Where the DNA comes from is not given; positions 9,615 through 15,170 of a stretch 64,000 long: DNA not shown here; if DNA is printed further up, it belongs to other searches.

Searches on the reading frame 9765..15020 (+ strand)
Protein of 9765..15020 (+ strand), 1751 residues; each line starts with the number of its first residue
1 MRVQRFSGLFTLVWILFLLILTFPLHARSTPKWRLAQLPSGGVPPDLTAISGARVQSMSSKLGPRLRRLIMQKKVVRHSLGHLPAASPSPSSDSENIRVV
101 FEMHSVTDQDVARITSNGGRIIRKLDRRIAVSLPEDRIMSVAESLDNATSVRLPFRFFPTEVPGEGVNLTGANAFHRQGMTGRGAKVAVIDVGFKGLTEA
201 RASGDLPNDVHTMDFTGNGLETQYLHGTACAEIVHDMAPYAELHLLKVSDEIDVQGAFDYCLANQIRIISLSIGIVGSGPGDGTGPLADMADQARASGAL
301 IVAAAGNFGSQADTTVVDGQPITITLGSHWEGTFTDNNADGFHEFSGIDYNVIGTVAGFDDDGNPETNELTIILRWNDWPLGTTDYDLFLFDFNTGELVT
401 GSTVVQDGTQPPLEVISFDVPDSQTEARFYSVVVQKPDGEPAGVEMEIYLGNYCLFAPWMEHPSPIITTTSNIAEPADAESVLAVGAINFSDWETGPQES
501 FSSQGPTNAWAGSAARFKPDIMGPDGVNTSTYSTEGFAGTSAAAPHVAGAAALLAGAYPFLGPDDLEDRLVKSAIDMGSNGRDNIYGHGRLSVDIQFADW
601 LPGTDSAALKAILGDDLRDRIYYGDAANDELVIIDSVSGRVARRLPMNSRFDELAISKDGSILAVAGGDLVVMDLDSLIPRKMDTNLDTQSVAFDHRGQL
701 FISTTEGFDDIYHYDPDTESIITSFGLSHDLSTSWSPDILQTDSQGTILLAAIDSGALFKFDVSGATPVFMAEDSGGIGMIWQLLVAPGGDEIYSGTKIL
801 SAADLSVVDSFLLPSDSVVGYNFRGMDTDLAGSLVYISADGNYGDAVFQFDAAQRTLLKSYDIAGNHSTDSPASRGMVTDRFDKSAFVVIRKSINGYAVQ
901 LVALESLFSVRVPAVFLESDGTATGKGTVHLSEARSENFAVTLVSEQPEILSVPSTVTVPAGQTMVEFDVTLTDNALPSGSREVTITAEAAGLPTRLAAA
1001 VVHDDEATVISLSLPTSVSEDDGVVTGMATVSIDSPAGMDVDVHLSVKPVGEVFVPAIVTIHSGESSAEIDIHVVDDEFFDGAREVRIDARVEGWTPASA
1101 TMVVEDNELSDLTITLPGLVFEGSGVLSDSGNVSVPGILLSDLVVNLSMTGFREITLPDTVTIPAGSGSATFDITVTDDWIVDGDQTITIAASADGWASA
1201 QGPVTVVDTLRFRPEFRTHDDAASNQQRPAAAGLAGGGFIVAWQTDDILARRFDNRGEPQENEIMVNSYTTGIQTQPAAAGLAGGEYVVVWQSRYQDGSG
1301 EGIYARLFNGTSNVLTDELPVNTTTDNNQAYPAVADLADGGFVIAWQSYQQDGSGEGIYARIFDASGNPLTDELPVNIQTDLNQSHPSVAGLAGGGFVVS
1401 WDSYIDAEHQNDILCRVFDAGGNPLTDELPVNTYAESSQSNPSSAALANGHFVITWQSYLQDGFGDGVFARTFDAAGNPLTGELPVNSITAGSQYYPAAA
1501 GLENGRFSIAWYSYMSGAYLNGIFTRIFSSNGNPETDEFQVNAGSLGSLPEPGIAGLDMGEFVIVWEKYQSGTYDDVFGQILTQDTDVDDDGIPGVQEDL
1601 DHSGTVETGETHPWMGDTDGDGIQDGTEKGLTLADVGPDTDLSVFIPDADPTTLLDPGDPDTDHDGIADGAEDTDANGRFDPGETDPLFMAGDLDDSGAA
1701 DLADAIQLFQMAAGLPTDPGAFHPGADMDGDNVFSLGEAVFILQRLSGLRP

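Call 15: search_protein_families(library=pfam, proteins=[window:9765-15020:+], max_evalue=0.001)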
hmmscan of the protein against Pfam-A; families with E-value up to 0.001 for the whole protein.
window:9765-15020:+ (1751 aa): 3 families
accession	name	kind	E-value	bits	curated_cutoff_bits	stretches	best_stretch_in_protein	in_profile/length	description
PF00082.27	Peptidase_S8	-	1e-25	91.1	21.8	2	466-589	157-288/288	Subtilase family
PF16397.10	DUF5006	-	9e-06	25.4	34.1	0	1055-1191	91-231/263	Domain of unknown function (DUF5006)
PF20579.4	LapA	-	0.0003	21.5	27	0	1008-1087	3-71/99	LapA domain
